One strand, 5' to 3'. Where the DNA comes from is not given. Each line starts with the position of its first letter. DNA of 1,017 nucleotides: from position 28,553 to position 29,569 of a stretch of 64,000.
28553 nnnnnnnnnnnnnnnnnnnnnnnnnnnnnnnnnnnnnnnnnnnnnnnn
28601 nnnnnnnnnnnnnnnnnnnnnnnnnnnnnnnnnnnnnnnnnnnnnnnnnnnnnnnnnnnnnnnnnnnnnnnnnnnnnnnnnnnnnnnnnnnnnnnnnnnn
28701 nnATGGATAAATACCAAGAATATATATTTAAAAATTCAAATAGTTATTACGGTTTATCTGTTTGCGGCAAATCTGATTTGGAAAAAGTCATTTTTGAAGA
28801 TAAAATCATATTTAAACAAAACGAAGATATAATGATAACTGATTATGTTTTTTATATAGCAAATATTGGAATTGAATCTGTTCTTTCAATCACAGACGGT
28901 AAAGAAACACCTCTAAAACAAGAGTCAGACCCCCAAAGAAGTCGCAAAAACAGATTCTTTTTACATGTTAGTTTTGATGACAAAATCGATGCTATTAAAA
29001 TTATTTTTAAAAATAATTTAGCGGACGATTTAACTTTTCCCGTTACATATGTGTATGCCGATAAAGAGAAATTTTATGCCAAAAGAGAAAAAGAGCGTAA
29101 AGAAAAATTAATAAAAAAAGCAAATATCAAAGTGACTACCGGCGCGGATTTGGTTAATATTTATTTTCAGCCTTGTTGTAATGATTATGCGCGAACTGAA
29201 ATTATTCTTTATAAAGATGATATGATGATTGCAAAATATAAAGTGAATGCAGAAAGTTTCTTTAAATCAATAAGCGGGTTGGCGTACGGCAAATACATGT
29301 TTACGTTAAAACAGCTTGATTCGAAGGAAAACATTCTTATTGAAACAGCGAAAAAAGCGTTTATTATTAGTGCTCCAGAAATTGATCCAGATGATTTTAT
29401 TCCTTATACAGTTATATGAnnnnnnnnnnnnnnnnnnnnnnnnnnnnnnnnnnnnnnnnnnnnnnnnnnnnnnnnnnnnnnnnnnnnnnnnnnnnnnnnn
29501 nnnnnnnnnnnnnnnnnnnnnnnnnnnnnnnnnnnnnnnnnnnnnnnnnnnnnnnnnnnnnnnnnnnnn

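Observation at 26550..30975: AT-rich five-gene cassette next to tRNA-Ser, splitting a spoVT / spoVB-like neighbourhood: candidate undescribed HEPN-type defence or toxin module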

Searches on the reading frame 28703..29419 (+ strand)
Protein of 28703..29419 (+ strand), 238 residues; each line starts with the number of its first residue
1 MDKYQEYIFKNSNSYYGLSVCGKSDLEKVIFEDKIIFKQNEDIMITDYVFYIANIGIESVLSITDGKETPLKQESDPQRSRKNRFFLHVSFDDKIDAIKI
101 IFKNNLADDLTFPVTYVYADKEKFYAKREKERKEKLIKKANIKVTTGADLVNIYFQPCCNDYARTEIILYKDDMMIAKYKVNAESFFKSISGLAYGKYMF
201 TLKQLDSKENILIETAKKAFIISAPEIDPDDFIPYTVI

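Call 4: search_protein_families(library=pfam, proteins=[window:28703-29419:+], max_evalue=1)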
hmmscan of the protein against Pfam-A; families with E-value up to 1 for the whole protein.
window:28703-29419:+ (238 aa): 0 families

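Call 5: search_protein_families(library=padloc, proteins=[window:28703-29419:+], max_evalue=1)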
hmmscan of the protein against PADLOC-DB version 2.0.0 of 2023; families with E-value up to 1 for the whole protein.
window:28703-29419:+ (238 aa): 1 family
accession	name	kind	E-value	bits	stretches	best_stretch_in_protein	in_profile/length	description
PDLC05041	PDC-S57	-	0.011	13.4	1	72-152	64-143/212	-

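Call 6: search_protein_families(library=ncbifam, proteins=[window:28703-29419:+], max_evalue=1)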
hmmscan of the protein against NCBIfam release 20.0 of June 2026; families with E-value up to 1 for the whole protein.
window:28703-29419:+ (238 aa): 0 families

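Call 7: search_protein_families(library=phrogs, proteins=[window:28703-29419:+], max_evalue=1)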
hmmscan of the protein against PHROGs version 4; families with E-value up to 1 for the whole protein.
window:28703-29419:+ (238 aa): 0 families

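Call 21: find_homologous_proteins(query=window:28703-29419:+, max_evalue=0.001)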
Query window:28703-29419:+ (238 aa): 477 proteins with E <= 0.001 among 930 candidates; the best 120 are listed.
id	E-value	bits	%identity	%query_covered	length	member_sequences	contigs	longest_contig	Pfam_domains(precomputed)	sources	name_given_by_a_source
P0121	2.5e-150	516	100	100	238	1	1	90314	-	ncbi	-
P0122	5.5e-98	345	69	95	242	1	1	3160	-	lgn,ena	-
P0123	1.0e-95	338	68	95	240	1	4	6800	-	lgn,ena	-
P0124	2.1e-95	337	68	95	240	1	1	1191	-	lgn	-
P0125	4.5e-95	336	68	95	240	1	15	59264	-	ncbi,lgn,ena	-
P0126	6.8e-93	328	67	95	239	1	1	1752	-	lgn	-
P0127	3.9e-92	326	67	95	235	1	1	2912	-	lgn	-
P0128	9.3e-89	315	64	95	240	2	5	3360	-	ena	-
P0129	1.1e-85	305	63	95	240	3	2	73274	-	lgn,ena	-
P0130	6.4e-85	302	61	95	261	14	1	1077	-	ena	-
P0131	5.9e-83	296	61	95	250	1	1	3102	-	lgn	-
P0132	1.7e-81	291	60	94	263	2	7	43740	-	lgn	-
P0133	3.0e-80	287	59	95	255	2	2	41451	-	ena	-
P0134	2.0e-76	275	57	95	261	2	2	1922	-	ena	-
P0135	1.9e-73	265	55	95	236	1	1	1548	-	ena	-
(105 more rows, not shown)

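Call 23: find_encoding_contigs(protein=P0121, flank=10000, max_places=4)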
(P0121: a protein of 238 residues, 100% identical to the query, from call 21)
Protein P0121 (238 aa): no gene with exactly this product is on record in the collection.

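Call 24: find_encoding_contigs(protein=P0125, flank=10000, max_places=6)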
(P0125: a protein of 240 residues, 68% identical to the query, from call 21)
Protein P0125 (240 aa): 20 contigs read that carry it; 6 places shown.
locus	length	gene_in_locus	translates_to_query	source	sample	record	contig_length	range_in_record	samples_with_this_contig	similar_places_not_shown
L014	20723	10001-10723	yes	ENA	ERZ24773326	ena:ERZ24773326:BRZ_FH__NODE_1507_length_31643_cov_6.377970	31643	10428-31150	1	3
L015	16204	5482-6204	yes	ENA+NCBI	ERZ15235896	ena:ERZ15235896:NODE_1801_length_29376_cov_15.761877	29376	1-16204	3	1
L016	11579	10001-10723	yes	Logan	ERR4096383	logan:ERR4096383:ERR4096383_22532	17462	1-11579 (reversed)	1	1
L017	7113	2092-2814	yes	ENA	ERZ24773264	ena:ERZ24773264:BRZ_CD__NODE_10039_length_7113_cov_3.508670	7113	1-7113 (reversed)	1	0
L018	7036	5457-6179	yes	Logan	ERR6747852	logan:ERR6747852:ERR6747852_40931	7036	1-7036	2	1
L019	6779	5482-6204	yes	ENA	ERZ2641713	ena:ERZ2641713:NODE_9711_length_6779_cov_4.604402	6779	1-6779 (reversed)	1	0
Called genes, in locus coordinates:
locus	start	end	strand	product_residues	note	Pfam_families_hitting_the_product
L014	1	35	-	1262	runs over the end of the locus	-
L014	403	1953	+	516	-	PF05257:CHAP, PF09479:Flg_new (weak)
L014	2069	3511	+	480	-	PF03062:MBOAT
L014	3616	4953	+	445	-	PF14286:DHHW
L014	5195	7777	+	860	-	PF00009:GTP_EFTU, PF03764:EFG_IV, PF00679:EFG_C, PF05991:NYN_YacP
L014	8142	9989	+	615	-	PF01381:HTH_3, PF07022:Phage_CI_repr (weak), PF12844:HTH_19, PF13560:HTH_31 (weak)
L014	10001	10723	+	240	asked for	-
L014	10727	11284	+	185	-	-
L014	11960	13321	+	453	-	PF00919:UPF0004, PF04055:Radical_SAM, PF18693:TRAM_2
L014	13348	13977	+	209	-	PF01066:CDP-OH_P_transf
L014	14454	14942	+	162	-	PF01541:GIY-YIG (weak)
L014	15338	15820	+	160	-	PF04892:VanZ-LLP1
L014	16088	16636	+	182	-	PF04542:Sigma70_r2 (faint), PF04545:Sigma70_r4 (faint), PF08281:Sigma70_r4_2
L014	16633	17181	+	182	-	-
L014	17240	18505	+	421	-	PF00079:Serpin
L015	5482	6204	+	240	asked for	-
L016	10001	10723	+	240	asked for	-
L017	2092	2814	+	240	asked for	-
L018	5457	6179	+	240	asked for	-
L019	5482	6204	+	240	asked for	-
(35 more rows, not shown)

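Call 27: find_related_loci(query=A1, collection=genome_contigs, flank=10000)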
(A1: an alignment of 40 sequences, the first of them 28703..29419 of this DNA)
Query A1 (238 aa) in genome_contigs; peptide patterns used: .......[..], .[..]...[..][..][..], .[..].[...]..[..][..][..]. (x = any residue, [..] = any of these).
213 stretches matched a pattern; 53 encode a relative of the query (tblastn E <= 1e-3); 52 distinct loci.
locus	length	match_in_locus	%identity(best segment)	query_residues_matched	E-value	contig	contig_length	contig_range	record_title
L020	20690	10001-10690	68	1-225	1e-101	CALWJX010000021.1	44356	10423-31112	MAG: uncultured Clostridia bacterium isolate BRZ_FI__bin114 genome assembly, contig: BRZ_FI__NODE_1137_length_44356_cov_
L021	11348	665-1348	53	1-225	4e-69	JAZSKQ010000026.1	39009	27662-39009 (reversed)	MAG: Christensenellaceae bacterium isolate T1900044560_TS20190026.MAGScoT_cleanbin_000011 SGB_358_k141_178445, whole gen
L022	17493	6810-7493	52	1-225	1e-68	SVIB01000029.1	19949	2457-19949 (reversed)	MAG: Clostridiales bacterium isolate SIG399 NODE_50360_length_19949_cov_1.730098, whole genome shotgun sequence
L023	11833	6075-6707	51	1-224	1e-67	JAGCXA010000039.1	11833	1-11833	MAG: Clostridia bacterium isolate RGIG10200 Yak_Rumen-5__c1210997, whole genome shotgun sequence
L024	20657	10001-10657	50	1-223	8e-58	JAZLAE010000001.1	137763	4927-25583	MAG: Christensenellaceae bacterium isolate T1900045081_TC20190075.MAGScoT_cleanbin_000004 SGB_4659_k141_1801270, whole g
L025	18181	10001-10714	47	1-225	2e-56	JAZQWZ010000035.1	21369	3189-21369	MAG: Candidatus Scatosoma sp. isolate T1900045163_TC20190157.MAGScoT_cleanbin_000013 SGB_5100_k141_1078791, whole genome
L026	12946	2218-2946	43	1-235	5e-56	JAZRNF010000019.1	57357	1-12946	MAG: Christensenellaceae bacterium isolate T1900045412_YK20190102.MAGScoT_cleanbin_000009 SGB_7016_k141_2512142, whole g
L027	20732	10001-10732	44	1-215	6e-56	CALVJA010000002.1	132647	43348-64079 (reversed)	MAG: uncultured Clostridia bacterium isolate BRZ_CF__bin14 genome assembly, contig: BRZ_CF__NODE_131_length_132647_cov_1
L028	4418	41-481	63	79-225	7e-56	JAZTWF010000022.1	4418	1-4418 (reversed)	MAG: Candidatus Scatosoma sp. isolate T1900045334_YK20190023.MAGScoT_cleanbin_000074 SGB_6574_k141_5961087, whole genome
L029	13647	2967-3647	42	1-235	2e-53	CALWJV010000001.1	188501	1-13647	MAG: uncultured Clostridia bacterium isolate E08__bin245 genome assembly, contig: E08__k127_2414012, whole genome shotgu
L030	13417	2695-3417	43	1-226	1e-51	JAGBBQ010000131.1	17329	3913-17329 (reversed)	MAG: Clostridia bacterium isolate RGIG8971 Water_deer_Rectum-2__c601557, whole genome shotgun sequence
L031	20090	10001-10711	42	1-225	9e-51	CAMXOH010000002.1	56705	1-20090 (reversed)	MAG TPA_asm: uncultured Clostridia bacterium isolate SRR14920965_bin.11_metawrap_v1.3_MAG genome assembly, contig: NODE.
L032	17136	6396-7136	41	1-224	2e-50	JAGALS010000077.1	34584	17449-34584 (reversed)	MAG: Clostridia bacterium isolate RGIG8557 Water_deer_Cecum-3__c531410, whole genome shotgun sequence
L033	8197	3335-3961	45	17-226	2e-49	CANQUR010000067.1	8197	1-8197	MAG: uncultured Clostridia bacterium isolate Lapin-032__bin29 genome assembly, contig: Lapin-032__NODE_11590_length_8197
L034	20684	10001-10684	52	1-225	7e-69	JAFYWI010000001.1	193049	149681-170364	MAG: Clostridia bacterium isolate RGIG7481 Water_buffalos_Colon-3__c16164, whole genome shotgun sequence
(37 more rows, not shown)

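Call 33: predict_structure(alignment_id=A1)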
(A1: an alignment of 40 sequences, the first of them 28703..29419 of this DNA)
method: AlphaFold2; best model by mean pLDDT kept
length: 238 residues; sequences in the alignment: 40
mean_pLDDT: 90.1   pTM: 0.68
mean pLDDT of the five models: 90.1, 89.9, 89.4, 89.0, 86.1
residues with pLDDT >= 90: 172; 70-90: 51; 50-70: 12; < 50: 3
segments of 3 or more residues with pLDDT < 50: 236-238
pLDDT, mean of each block of 10 residues (from residue 1): 85 87 87 92 92 92 97 83 90 96 92 95 92 91 88 95 97 96 94 94 97 95 77 53
secondary structure, 60 per line:
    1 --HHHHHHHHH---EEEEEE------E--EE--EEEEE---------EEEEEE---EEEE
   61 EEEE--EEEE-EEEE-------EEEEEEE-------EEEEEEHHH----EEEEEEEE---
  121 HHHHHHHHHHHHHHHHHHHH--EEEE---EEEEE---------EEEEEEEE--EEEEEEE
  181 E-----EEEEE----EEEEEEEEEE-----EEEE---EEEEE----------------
elements in order: H3-11 E15-20 E34-38 E48-53 E57-64 E67-70 E72-75 E83-89 E97-102 E110-117 H121-140 E143-146 E150-154 E164-171 E174-181 E187-191 E196-205 E211-214 E218-222
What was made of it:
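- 28703..29419 (+): G2, 238 aa, with no signal peptide. Two Ig/FN3-like beta-sandwich domains joined by a long helix (aa 121-140). It is the obligate partner of G1. AlphaFold2 model with mean pLDDT 90 (call 33).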

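Call 39: fold_search(model_id=the predicted structure, library=pdb)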
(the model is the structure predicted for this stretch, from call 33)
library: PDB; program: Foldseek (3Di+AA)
matches with E <= 10: 1904; with E <= 0.001: 207
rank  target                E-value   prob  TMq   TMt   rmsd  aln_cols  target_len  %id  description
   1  4nn5_B                1.4e-06  1.00  0.29  0.34  16.8       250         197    7  Cytokine receptor complex - Crystal form 1A (released 2014-03-19)
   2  2yn5_A                2.5e-06  1.00  0.29  0.25  15.8       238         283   11  Structural insight into the giant calcium-binding adhesin SiiE: implications for the adhesion of Salmonella enterica t (released 2013-04-03)
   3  4y5x_C                2.6e-06  1.00  0.30  0.35  15.2       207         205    9  Diabody 305 complex with EpoR (released 2015-03-18)
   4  6moi_B                4.5e-06  1.00  0.31  0.35  14.9       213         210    8  Dimeric DARPin C_angle_R5 complex with EpoR (released 2019-06-05)
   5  4y5x_I                4.5e-06  1.00  0.28  0.32  15.5       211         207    8  Diabody 305 complex with EpoR (released 2015-03-18)
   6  4nn7_B                4.7e-06  1.00  0.29  0.34  16.8       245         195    8  Cytokine receptor complex - Crystal form 2 (released 2014-03-19)
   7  2yn5_B                5.0e-06  1.00  0.29  0.24  15.0       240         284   13  Structural insight into the giant calcium-binding adhesin SiiE: implications for the adhesion of Salmonella enterica t (released 2013-04-03)
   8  4y5v_C                5.2e-06  1.00  0.31  0.35  15.6       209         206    9  Diabody 305 complex with EpoR (released 2015-04-29)
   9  4nn6_B                6.5e-06  1.00  0.29  0.35  16.0       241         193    8  Cytokine receptor complex - Crystal form 1B (released 2014-03-19)
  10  2yn3_A                7.3e-06  1.00  0.29  0.26  15.9       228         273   12  Structural insight into the giant calcium-binding adhesin SiiE: implications for the adhesion of Salmonella enterica t (released 2013-04-03)
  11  5eiv_B                7.3e-06  1.00  0.25  0.32  17.6       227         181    9  Crystal structure of complex of osteoclast-associated immunoglobulin-like receptor (OSCAR) and a synthetic collagen co (released 2015-11-25)
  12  4y5x_F                8.5e-06  1.00  0.30  0.34  15.5       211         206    8  Diabody 305 complex with EpoR (released 2015-03-18)
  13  4y5x_L                1.4e-05  1.00  0.32  0.37  15.1       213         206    8  Diabody 305 complex with EpoR (released 2015-03-18)
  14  1eba_B                1.5e-05  1.00  0.29  0.33  15.2       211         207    9  COMPLEX BETWEEN THE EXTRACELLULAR DOMAIN OF ERYTHROPOIETIN (EPO) RECEPTOR [EBP] AND AN INACTIVE PEPTIDE [EMP33] CONTAI (released 1998-11-11)
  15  5j12_B                1.8e-05  1.00  0.29  0.34  16.4       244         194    8  Structure of human TSLP:TSLPR in complex with mouse IL-7Ralpha (released 2017-04-05)
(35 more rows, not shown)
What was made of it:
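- On HEPN-MNT (HepT-MntA) toxin-antitoxin: G2 has a tandem beta-sandwich fold (calls 33, 39).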

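Call 66: search_dna_similar(query=window:28703-29419:+, collection=phages, mode=protein, max_evalue=0.001, max_rows=15)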
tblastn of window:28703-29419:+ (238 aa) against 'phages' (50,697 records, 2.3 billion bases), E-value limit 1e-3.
No match.

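Call 67: search_dna_similar(query=window:28703-29419:+, collection=plasmids, mode=protein, max_evalue=0.001, max_rows=15)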
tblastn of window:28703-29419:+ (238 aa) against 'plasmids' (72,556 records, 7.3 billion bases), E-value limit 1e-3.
No match.

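Call 68: find_related_loci(query=A1, collection=viral_contigs, flank=10000)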
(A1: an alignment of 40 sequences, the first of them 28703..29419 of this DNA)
Query A1 (238 aa) in viral_contigs; peptide patterns used: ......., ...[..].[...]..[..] (x = any residue, [..] = any of these).
36 stretches matched a pattern; 2 encode a relative of the query (tblastn E <= 1e-3); 2 distinct loci.
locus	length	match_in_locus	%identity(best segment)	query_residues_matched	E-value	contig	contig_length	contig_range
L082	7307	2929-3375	39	91-215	7e-25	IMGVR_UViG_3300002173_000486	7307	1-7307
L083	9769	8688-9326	31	25-222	1e-24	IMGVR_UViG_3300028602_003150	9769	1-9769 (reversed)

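Call 71: search_protein_families(library=pfam, alignment_id=A4, max_evalue=0.00001)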
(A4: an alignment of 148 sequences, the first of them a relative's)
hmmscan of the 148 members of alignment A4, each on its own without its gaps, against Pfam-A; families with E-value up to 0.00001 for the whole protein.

A. member 1, L020:5126-7777:+ (883 aa): 4 families
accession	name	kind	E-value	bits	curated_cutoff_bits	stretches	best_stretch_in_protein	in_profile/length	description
PF00009.33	GTP_EFTU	-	6.6e-48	163.2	26.5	1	26-248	2-186/188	Elongation factor Tu GTP binding domain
PF05991.17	NYN_YacP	-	9e-40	136.8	24.6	1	740-879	1-142/166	YacP-like NYN domain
PF00679.30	EFG_C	-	1.2e-19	70.6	27.9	1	542-624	1-84/89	Elongation factor G C-terminus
PF03764.24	EFG_IV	-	3.7e-11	43.3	24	1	426-539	2-120/121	Elongation factor G, domain IV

B. families by the number of members that match (of 148 scanned): 149 families (the first 25 are shown)
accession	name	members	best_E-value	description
PF04055.27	Radical_SAM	4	9.4e-28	Radical SAM superfamily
PF01381.28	HTH_3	4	5.6e-15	Helix-turn-helix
PF13443.12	HTH_26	3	4e-09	Cro/C1-type HTH DNA-binding domain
PF12844.13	HTH_19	3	3.5e-08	Helix-turn-helix domain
PF00239.26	Resolvase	2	7.8e-31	Resolvase, N terminal domain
PF00107.32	ADH_zinc_N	2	4.4e-27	Zinc-binding dehydrogenase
PF08240.17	ADH_N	2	9.1e-27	Alcohol dehydrogenase GroES-like domain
PF13481.12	AAA_25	2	1.6e-26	AAA domain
PF20648.2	DUF6809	2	1.4e-23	Family of unknown function (DUF6809)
PF06745.19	ATPase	2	2.6e-18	KaiC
PF13676.11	TIR_2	2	3.1e-15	TIR domain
PF13408.12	Zn_ribbon_recom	2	1.8e-11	Recombinase zinc beta ribbon domain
PF13560.12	HTH_31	2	1.4e-08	Helix-turn-helix domain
PF13306.12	LRR_5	1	1.4e-297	BspA type Leucine rich repeat region (6 copies)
PF00521.26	DNA_topoisoIV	1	1.4e-170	DNA gyrase/topoisomerase IV, subunit A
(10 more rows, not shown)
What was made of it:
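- Neighbours are mostly housekeeping genes (call 71).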

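Call 72: search_protein_families(library=padloc, alignment_id=A4, max_evalue=0.00001)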
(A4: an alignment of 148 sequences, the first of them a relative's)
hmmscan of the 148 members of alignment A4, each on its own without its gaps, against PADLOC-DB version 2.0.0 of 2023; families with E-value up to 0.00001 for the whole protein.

A. member 1, L020:5126-7777:+ (883 aa): 0 families

B. families by the number of members that match (of 148 scanned): 105 families (the first 25 are shown)
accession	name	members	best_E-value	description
PDLC02926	HTH_VI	4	2.4e-09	-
PDLC03951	RmrA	3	3.5e-10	-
PDLC03952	RmrA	3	1e-08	-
PDLC04775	PDC-M69A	3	3.7e-07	-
PDLC03954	RmrA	2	5.6e-10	-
PDLC03945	RmrA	2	5.9e-10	-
PDLC04140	mad8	2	2e-07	mads_8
PDLC04984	PDC-S27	1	1.4e-100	-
PDLC03378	MTase_II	1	1.6e-81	Type II methyltransferase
PDLC03272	MTase_II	1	2.6e-69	Type II methyltransferase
PDLC03234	MTase_II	1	7.9e-68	Type II methyltransferase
PDLC03326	MTase_II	1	8.2e-59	Type II methyltransferase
PDLC00031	DruM2|DruM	1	1.7e-58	DNA cytosine methylase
PDLC00033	DruM2|DruM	1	1.3e-56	DNA cytosine methylase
PDLC00027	DruM2|DruM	1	3.5e-55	DNA cytosine methylase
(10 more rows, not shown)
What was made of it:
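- The neighbours are diverse and mostly housekeeping genes (calls 71, 72). Mostly housekeeping neighbours rather than defence islands (calls 71, 72).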

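Call 86: find_encoding_contigs(protein=P0384, flank=10000, max_places=10)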
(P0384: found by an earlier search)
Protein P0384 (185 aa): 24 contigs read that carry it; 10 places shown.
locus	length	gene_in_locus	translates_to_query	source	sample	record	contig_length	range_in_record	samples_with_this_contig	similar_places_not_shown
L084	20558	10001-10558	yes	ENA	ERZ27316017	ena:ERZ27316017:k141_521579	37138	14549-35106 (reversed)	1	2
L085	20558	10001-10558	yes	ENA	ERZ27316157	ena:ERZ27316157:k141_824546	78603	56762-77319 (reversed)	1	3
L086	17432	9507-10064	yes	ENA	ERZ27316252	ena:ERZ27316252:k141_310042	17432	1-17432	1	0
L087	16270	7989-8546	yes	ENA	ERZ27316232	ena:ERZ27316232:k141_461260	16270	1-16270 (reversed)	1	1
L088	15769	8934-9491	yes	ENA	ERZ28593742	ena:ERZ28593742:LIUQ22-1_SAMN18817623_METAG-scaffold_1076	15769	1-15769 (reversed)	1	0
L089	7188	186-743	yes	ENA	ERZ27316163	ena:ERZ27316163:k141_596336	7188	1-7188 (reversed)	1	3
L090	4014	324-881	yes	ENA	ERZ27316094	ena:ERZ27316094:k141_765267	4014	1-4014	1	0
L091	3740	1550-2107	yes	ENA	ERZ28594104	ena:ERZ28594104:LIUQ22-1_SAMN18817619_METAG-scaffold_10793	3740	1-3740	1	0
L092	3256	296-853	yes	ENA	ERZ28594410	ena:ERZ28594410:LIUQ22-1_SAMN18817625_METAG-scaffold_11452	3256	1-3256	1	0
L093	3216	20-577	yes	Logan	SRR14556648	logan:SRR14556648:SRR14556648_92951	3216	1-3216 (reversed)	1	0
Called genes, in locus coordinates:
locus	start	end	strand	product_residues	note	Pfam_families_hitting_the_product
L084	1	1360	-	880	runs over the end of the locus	PF01326:PPDK_N, PF00391:PEP-utilizers, PF02896:PEP-utilizers_C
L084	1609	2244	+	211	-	PF01195:Pept_tRNA_hydro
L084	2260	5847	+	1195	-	PF17757:UvrB_inter, PF02559:CarD_TRCF_RID, PF00270:DEAD, PF04851:ResIII (weak), PF00271:Helicase_C, PF03461:TRCF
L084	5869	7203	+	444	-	-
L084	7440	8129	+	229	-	PF09515:Thia_YuaJ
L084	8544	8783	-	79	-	-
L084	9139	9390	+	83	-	-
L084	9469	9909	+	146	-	PF22811:Zn_ribbon_NrdR, PF03477:ATP-cone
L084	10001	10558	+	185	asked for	PF04014:MazE_antitoxin, PF15714:SpoVT_C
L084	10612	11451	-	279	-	PF02811:PHP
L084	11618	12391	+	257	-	PF00149:Metallophos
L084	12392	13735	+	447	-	PF00160:Pro_isomerase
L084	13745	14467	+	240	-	PF02397:Bac_transf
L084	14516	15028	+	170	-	-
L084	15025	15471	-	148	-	PF03862:SpoVAC_SpoVAEB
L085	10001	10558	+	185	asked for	PF04014:MazE_antitoxin, PF15714:SpoVT_C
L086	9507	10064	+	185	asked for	PF04014:MazE_antitoxin, PF15714:SpoVT_C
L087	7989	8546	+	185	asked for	PF04014:MazE_antitoxin, PF15714:SpoVT_C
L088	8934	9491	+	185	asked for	PF04014:MazE_antitoxin, PF15714:SpoVT_C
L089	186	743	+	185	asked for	PF04014:MazE_antitoxin, PF15714:SpoVT_C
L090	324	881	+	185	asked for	PF04014:MazE_antitoxin, PF15714:SpoVT_C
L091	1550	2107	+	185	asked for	PF04014:MazE_antitoxin, PF15714:SpoVT_C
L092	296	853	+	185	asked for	PF04014:MazE_antitoxin, PF15714:SpoVT_C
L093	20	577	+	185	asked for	PF04014:MazE_antitoxin, PF15714:SpoVT_C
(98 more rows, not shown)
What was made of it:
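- Tried and rejected: It said nothing about this slot (call 86).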
